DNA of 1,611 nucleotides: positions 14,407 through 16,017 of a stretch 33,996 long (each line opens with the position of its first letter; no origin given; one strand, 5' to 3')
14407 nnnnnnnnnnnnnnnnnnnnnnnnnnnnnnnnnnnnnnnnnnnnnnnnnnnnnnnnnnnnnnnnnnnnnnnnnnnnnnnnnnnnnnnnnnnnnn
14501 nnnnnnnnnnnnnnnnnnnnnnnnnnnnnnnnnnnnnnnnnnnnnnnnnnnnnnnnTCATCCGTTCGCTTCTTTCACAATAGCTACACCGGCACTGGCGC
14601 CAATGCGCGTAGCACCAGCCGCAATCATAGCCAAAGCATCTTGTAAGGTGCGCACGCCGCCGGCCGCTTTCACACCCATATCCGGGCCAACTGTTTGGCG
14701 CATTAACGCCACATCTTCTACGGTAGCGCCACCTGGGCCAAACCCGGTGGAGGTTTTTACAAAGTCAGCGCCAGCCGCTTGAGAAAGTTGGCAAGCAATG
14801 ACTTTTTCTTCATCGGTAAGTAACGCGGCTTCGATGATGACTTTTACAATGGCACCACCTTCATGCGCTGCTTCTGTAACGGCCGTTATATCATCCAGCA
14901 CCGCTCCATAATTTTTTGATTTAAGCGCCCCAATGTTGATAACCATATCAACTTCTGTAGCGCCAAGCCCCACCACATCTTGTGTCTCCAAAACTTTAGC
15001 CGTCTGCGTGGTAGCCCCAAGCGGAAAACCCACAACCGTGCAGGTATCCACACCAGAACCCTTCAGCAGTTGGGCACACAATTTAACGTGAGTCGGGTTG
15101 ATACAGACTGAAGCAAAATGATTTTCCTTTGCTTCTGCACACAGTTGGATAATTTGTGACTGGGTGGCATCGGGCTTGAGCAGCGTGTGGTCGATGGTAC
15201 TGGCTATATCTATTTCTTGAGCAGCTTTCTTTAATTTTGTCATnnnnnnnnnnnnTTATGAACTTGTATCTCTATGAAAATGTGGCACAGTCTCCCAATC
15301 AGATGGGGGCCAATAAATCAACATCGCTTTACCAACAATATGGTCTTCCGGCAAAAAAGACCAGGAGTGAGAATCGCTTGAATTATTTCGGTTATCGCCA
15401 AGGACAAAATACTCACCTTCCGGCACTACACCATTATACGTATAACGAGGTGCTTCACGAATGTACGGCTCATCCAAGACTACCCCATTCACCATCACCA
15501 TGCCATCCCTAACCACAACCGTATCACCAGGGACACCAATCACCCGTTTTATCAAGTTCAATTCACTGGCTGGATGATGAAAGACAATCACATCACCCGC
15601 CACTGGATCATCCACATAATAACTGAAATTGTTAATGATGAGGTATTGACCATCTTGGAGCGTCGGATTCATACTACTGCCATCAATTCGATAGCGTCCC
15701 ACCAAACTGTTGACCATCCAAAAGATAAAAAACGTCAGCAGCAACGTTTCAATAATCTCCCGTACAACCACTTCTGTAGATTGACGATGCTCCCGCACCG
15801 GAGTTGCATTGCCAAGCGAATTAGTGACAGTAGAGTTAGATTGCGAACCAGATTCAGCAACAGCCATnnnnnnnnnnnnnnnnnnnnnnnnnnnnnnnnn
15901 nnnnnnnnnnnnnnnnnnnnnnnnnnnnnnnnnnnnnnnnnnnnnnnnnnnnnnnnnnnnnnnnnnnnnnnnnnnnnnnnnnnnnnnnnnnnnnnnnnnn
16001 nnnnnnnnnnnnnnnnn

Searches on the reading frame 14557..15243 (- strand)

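Call 23: search_protein_families(library=pfam, proteins=[window:14557-15243:-])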
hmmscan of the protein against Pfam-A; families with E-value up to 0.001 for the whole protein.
window:14557-15243:- (228 aa): 2 families
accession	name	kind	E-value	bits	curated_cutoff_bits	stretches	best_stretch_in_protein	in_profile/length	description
PF01791.15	DeoC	-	5.2e-20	72.5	23.8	1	16-223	5-227/229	DeoC/LacD family aldolase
PF01180.27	DHO_dh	-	0.00091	18.9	27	0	172-217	219-269/291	Dihydroorotate dehydrogenase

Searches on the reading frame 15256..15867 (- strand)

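Call 23: search_protein_families(library=pfam, proteins=[window:15256-15867:-])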
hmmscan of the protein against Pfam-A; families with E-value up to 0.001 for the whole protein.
window:15256-15867:- (203 aa): 1 family
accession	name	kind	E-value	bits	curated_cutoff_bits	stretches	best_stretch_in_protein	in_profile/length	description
PF10502.14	Peptidase_S26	-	2.6e-47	161.3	22.9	1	39-186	5-168/168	Signal peptidase, peptidase S26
